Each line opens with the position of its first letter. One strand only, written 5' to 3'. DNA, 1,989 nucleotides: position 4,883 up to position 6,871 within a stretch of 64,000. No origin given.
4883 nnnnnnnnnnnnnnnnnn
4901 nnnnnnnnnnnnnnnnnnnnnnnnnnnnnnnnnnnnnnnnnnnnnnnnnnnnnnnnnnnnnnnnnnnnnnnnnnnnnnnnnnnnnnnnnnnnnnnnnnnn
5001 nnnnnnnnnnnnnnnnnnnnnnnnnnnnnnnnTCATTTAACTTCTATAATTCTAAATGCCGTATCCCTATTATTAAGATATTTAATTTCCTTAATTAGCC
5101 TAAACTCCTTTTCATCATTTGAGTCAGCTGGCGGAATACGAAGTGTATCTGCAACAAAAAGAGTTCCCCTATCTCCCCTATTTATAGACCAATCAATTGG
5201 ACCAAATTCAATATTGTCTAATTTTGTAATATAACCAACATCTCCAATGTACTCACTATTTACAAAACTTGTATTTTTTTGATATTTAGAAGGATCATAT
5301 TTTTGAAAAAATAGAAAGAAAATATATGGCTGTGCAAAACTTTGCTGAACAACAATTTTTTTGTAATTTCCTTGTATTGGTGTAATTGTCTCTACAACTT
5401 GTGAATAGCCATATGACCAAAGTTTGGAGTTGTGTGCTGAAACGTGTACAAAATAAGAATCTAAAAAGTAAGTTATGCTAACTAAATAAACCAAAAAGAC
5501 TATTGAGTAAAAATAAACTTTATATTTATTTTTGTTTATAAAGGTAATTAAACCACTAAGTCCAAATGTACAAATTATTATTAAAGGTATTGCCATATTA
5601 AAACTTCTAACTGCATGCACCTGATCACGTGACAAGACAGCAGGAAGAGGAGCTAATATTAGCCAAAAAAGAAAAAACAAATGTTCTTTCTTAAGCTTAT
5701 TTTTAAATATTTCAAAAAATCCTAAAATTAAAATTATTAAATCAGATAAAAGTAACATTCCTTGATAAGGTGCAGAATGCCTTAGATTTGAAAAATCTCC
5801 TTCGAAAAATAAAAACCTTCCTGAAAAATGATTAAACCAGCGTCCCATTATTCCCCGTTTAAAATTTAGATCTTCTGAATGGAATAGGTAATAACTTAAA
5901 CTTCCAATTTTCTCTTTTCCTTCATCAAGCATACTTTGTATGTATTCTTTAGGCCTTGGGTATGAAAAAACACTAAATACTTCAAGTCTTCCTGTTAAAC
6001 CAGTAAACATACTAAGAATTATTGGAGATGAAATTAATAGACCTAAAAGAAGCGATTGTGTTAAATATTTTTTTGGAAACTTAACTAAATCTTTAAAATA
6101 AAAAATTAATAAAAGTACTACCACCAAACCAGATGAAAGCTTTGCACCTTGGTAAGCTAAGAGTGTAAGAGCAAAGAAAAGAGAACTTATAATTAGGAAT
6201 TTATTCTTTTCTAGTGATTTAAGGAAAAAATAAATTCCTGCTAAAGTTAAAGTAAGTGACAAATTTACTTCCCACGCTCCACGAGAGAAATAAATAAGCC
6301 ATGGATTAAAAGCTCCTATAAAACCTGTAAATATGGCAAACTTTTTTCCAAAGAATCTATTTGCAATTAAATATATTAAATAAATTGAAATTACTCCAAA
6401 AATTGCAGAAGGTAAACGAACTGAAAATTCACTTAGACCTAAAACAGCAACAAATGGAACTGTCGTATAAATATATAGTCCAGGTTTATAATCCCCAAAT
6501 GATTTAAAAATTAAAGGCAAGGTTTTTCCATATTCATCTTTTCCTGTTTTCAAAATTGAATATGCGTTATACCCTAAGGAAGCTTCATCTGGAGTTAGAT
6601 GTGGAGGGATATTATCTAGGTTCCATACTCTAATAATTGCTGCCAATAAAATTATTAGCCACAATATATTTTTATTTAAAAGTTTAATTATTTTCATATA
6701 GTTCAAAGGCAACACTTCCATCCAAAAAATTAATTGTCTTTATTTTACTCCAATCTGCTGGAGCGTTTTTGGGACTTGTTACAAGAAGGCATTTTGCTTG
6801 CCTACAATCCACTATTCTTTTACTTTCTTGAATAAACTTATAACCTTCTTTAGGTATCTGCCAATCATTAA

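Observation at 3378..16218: Tandem array of six GT39/PMT-like paralogs sharing a conserved C-terminal periplasmic domain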

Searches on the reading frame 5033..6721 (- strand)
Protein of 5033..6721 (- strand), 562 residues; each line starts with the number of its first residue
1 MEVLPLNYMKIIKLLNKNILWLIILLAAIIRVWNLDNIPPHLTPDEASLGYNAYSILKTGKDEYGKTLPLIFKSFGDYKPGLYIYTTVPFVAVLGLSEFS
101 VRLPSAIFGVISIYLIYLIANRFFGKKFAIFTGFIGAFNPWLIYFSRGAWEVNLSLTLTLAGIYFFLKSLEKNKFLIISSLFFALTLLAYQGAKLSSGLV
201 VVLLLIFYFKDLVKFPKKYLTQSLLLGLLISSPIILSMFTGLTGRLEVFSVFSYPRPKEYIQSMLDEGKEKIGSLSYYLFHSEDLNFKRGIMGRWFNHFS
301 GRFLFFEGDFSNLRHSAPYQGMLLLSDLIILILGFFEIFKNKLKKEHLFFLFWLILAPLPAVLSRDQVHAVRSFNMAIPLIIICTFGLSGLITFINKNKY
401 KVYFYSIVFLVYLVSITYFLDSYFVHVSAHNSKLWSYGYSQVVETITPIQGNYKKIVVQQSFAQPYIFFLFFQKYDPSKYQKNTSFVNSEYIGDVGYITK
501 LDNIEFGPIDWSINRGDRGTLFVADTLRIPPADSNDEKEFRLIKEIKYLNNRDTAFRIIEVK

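Call 5: search_protein_families(library=pfam, proteins=[window:5033-6721:-], max_evalue=0.01)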
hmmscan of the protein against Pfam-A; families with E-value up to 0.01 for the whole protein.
window:5033-6721:- (562 aa): 1 family
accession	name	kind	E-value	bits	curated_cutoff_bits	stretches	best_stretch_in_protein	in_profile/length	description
PF13231.12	PMT_2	-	4.8e-13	50.1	26.1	1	85-235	8-158/160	Dolichyl-phosphate-mannose-protein mannosyltransferase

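Call 9: find_homologous_proteins(query=window:5033-6721:-, max_evalue=0.00001)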
Query window:5033-6721:- (562 aa): 4155 proteins with E <= 0.00001 among 8000 candidates; the best 120 are listed.
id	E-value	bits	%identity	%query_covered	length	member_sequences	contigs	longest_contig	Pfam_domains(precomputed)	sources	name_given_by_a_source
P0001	0.0e+0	1235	99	100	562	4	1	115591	PF13231.13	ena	-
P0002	0.0e+0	1165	94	99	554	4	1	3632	PF13231.13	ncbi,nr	ncbi:MAG: glycosyltransferase family 39 protein [Candidatus Woesebacteria bacterium]|nr:glycosyltran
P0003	0.0e+0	1013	81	99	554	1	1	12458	PF13231.13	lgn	-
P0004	9.3e-294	994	79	99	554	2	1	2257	PF13231.13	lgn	-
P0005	1.6e-259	881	68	99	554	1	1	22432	PF02366.25,PF13231.13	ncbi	-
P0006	4.7e-255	866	69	94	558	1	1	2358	PF13231.13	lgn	-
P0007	1.7e-251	854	65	99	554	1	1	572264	PF02366.25,PF13231.13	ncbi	-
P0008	3.7e-249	846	69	95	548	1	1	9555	PF13231.13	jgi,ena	-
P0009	3.8e-249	846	67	99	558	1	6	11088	PF13231.13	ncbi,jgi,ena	-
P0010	2.9e-248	843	66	99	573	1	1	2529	-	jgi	-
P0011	4.2e-248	843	66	99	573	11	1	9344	-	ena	-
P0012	4.4e-248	843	69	95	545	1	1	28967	PF02366.25,PF13231.13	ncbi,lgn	ncbi:MAG: ArnT family glycosyltransferase [Patescibacteria group bacterium]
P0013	2.7e-247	840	67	95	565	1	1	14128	-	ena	-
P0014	8.8e-247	839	67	95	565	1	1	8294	-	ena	-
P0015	1.3e-246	838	67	95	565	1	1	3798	-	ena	-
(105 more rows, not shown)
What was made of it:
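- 5033..6721 (-): GT-C paralog (562 aa; the true start is probably M9, giving 554 aa); this is the protein modelled. More than 100 orthologs at 60-94% identity (call 9).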

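Call 10: search_protein_families(library=ncbifam, proteins=[window:5033-6721:-], max_evalue=0.01)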
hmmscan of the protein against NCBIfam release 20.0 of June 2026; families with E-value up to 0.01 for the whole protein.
window:5033-6721:- (562 aa): 2 families
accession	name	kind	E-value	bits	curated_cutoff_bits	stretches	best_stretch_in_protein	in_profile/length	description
TIGR03663.1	TIGR03663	subfamily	4.4e-17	62.2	126.25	1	19-207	3-181/435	flippase activity-associated protein Agl23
NF047440.1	LA3751_2_3_fam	subfamily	0.007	15.2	200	1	80-232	82-231/460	LA_3751/LA_3752 family putative glycosyltransferase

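Call 11: find_related_loci(query=window:5033-6721:-, collection=genome_contigs, flank=10000)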
Query window:5033-6721:- (562 aa) in genome_contigs; peptide patterns used: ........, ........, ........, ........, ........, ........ (x = any residue, [..] = any of these).
491 stretches matched a pattern; 10 encode a relative of the query (tblastn E <= 1e-3); 10 distinct loci.
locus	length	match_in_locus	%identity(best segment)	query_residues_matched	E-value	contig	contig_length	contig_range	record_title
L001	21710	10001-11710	61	9-562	0e+0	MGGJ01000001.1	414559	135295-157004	MAG: Candidatus Woesebacteria bacterium RIFCSPHIGHO2_01_FULL_39_32 rifcsphigho2_01_scaffold_107, whole genome shotgun se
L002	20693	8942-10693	57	14-562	0e+0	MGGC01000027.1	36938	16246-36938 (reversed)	MAG: Candidatus Woesebacteria bacterium RIFCSPHIGHO2_01_FULL_38_10 rifcsphigho2_01_scaffold_3491, whole genome shotgun s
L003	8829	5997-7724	56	7-562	0e+0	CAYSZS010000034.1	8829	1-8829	MAG TPA_asm: uncultured Gammaproteobacteria bacterium isolate SRP050083_co1_18 genome assembly, contig: NODE_3990_length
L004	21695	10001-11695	54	1-562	0e+0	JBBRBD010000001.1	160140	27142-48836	MAG: Patescibacteria group bacterium isolate Co_metawrap_2327 Cmw_2327_k141_2479982_length_160140_cov_11.9997, whole gen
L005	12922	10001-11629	55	6-562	0e+0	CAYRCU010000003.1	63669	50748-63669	MAG TPA_asm: uncultured Gammaproteobacteria bacterium isolate SRP338002_co1_166 genome assembly, contig: NODE_429_length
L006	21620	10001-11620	50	23-562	4e-143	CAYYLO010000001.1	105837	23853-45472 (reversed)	MAG TPA_asm: uncultured Gammaproteobacteria bacterium isolate binchicken_co144_799 genome assembly, contig: NODE_452_len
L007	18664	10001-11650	45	1-562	2e-145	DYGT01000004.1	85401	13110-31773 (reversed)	MAG TPA_asm: Candidatus Microgenomatus sp. isolate BE2012_6_40_25 Afr_mines_BE2012_152_length_85401_cov_11_084409, whole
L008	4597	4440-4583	60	22-69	2e-10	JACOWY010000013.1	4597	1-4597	MAG: Candidatus Chisholmbacteria bacterium isolate NC_groundwater_139_Ag_S-0.1um_49_11 S4_GD2017_2_S1_scaffold_18287, wh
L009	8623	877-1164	29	92-187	5e-7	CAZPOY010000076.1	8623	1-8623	MAG TPA_asm: uncultured Thermoplasmata archaeon isolate SRP319275_co2_314 genome assembly, contig: NODE_8471_length_8623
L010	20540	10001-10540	24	278-448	2e-5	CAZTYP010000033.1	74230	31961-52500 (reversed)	MAG TPA_asm: uncultured Melioribacteraceae bacterium isolate binchicken_co219_339 genome assembly, contig: k141_489985,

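Call 21: search_solved_structures(query=A2, max_evalue=1, show_alignments=2)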
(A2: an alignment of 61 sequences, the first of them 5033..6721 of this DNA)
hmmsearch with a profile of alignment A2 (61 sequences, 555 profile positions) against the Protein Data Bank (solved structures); distinct sequences matched with E-value up to 1: 2.
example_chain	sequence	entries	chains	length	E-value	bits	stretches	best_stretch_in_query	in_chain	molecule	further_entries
5ezm_A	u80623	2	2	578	0.0077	18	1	71-228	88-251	4-amino-4-deoxy-L-arabinose transferase or related glycosyltransferases of PMT family | 4-amino-4-deoxy-L-arabinose (L-Ara4N) transferase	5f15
7qca_LU0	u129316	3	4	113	0.074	14.7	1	237-302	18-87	60S ribosomal protein L22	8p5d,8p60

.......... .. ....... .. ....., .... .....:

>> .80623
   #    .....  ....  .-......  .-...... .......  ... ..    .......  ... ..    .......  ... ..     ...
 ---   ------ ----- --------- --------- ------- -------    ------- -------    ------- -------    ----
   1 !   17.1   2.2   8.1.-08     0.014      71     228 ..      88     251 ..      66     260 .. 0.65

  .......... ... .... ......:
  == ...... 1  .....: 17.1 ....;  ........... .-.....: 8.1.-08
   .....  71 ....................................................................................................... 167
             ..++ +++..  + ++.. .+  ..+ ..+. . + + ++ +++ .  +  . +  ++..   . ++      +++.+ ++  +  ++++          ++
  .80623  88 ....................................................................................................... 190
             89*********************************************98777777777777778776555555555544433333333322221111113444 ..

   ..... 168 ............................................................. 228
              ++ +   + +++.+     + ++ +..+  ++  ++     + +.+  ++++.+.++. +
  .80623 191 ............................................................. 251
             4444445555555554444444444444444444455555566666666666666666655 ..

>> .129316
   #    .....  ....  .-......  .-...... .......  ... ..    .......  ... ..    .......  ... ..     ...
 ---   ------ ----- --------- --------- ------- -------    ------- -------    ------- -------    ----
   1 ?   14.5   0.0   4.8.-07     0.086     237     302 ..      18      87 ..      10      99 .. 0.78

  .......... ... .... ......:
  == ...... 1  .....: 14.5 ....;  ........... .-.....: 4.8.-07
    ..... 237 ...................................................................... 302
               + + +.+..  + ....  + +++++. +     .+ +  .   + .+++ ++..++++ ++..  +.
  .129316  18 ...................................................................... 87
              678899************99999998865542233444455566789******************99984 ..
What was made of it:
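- Closest known: ArnT. Same: It is the only PDB sequence hit, though marginal (E 0.008, TM region only, call 21).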

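Call 26: predict_structure(alignment_id=A2)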
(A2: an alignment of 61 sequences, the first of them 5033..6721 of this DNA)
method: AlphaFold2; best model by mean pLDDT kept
length: 562 residues; sequences in the alignment: 61
mean_pLDDT: 89.1   pTM: 0.89
mean pLDDT of the five models: 89.1, 88.7, 88.5, 87.4, 85.6
residues with pLDDT >= 90: 354; 70-90: 163; 50-70: 37; < 50: 8
segments of 3 or more residues with pLDDT < 50: 1-8
pLDDT, mean of each block of 10 residues (from residue 1): 48 68 96 91 91 97 91 79 96 97 98 98 96 98 94 97 98 98 96 89 97 97 97 86 65 70 83 82 78 92 92 83 97 96 94 95 81 95 98 95 96 96 85 76 95 93 83 95 75 68 91 89 91 87 91 91 89
secondary structure, 60 per line:
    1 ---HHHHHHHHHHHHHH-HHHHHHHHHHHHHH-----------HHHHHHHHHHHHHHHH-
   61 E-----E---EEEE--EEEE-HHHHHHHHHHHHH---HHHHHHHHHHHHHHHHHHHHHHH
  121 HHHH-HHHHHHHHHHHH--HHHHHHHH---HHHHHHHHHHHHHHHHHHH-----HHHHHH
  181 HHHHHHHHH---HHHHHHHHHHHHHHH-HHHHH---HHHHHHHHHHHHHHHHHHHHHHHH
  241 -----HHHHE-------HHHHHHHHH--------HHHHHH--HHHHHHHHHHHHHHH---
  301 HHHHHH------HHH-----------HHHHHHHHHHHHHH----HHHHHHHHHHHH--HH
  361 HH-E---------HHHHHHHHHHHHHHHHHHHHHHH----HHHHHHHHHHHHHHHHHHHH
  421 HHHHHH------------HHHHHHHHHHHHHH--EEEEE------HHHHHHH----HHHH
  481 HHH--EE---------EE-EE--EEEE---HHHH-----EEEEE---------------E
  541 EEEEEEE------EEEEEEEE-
elements in order: H4-17 H19-32 H44-59 E71-74 E77-80 H82-94 H98-124 H126-137 H140-147 H151-169 H175-189 H193-207 H209-213 H217-240 H246-249 H258-266 H275-280 H283-297 H301-306 H327-340 H345-356 H359-362 H374-396 H401-426 H439-452 E455-459 H466-472 H477-483 E504-507 H511-514 E520-524 E540-547 E554-561
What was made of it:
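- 5033..6721 (-): AF2 pLDDT 89, pTM 0.89 (call 26).
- On GT39 protein O-mannosyltransferase proper: The loop is ~86 aa (calls 5, 26).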

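Call 30: fold_search(model_id=the predicted structure, library=pdb)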
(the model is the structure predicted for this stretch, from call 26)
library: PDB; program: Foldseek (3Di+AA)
matches with E <= 10: 159; with E <= 0.001: 25
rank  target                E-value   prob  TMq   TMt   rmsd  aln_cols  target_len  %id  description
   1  5ezm                  6.7e-08  1.00  0.54  0.56  11.6       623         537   13  Crystal Structure of ArnT from Cupriavidus metallidurans in the apo state (released 2016-02-17)
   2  5f15                  6.7e-08  1.00  0.53  0.54  11.2       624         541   13  Crystal Structure of ArnT from Cupriavidus metallidurans bound to Undecaprenyl phosphate (released 2016-02-17)
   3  8agc_A                1.1e-07  1.00  0.50  0.42  13.3       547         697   13  Structure of yeast oligosaccharylransferase complex with lipid-linked oligosaccharide and non-acceptor peptide bound (released 2022-12-07)
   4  8agb_A                2.3e-07  1.00  0.47  0.42  13.4       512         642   13  Structure of yeast oligosaccharylransferase complex with lipid-linked oligosaccharide bound (released 2022-12-07)
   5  6gxc_A                2.3e-07  1.00  0.46  0.38  13.2       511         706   14  Bacterial oligosaccharyltransferase PglB in complex with an inhibitory peptide and a reactive lipid-linked oligosaccha (released 2018-11-14)
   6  7oci_F                2.7e-07  1.00  0.48  0.43  14.0       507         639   14  Cryo-EM structure of yeast Ost6p containing oligosaccharyltransferase complex (released 2022-02-16)
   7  8b6l_I                2.7e-07  1.00  0.48  0.41  13.0       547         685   13  Subtomogram average of the human Sec61-TRAP-OSTA-translocon (released 2022-12-07)
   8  8age_A                3.1e-07  1.00  0.50  0.45  12.8       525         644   13  Structure of yeast oligosaccharylransferase complex with acceptor peptide bound (released 2022-12-07)
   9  5ogl_A                3.5e-07  1.00  0.45  0.37  14.2       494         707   13  Structure of bacterial oligosaccharyltransferase PglB in complex with an acceptor peptide and an lipid-linked oligosac (released 2017-10-25)
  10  6s7o_A                1.4e-06  1.00  0.54  0.47  12.5       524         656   12  Cryo-EM structure of human oligosaccharyltransferase complex OST-A (released 2019-12-18)
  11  6s7t_A                1.4e-06  1.00  0.53  0.43  13.4       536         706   12  Cryo-EM structure of human oligosaccharyltransferase complex OST-B (released 2019-12-18)
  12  6ezn_F                1.7e-06  1.00  0.49  0.44  13.0       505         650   13  Cryo-EM structure of the yeast oligosaccharyltransferase (OST) complex (released 2018-01-17)
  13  3rce_A                1.9e-06  1.00  0.46  0.39  14.8       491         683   15  Bacterial oligosaccharyltransferase PglB (released 2011-06-15)
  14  9n9j_I                2.9e-06  1.00  0.50  0.42  12.8       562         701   13  Structure of a GRP94 folding intermediate engaged with a CCDC134- and FKBP11-bound secretory translocon (released 2025-11-19)
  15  9s6u_A                3.9e-06  1.00  0.52  0.53   9.0       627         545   14  Ternary cryo-EM structure of human ALG9 with Dol25-PP-GlcNAc2Man8, Dol25-P-Man and Fab (released 2026-03-18)
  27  6p25_B                2.5e-03  1.00  0.31  0.26   6.2       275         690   16  Structure of S. cerevisiae protein O-mannosyltransferase Pmt1-Pmt2 complex bound to the sugar donor and a peptide acce (released 2019-07-10)
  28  6p25_A                2.9e-03  1.00  0.32  0.25   6.0       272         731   18  Structure of S. cerevisiae protein O-mannosyltransferase Pmt1-Pmt2 complex bound to the sugar donor and a peptide acce (released 2019-07-10)
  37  7bvf_A                1.3e-01  0.99  0.38  0.22   9.8       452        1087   14  Cryo-EM structure of Mycobacterium tuberculosis arabinosyltransferase EmbA-EmbB-AcpM2 in complex with ethambutol (released 2020-04-29)
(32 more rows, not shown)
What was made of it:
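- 5033..6721 (-): Best PDB match is ArnT 5ezm (call 30).
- On GT-C superfamily (ArnT/PMT/STT3-like fold class): Foldseek probability is 1.00 to ArnT, STT3, PglB, AglB, ALG9/12, Pmt4 and AftA/B (calls 26, 30).
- On ArnT (GT83): A C-terminal outer domain is present, and the full-length Foldseek alignment to 5ezm covers both proteins (call 30).
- Closest known: ArnT. Same: It is the best full-length structural match (Foldseek E 6.7e-8, TMq 0.54, call 30).
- Its best Foldseek matches are ArnT (E 6.7e-8, full length), then STT3/PglB/AglB, ALG9/12, Pmt4 and AftA/B (calls 26, 30). Pmt4 and Pmt1/2 appear among the fold matches (call 30). ArnT and the OST catalytic subunits are better structural matches than PMTs (call 30). 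Precedents are among the fold matches (6p25 Pmt1-Pmt2, 7bvf EmbA-EmbB, call 30).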
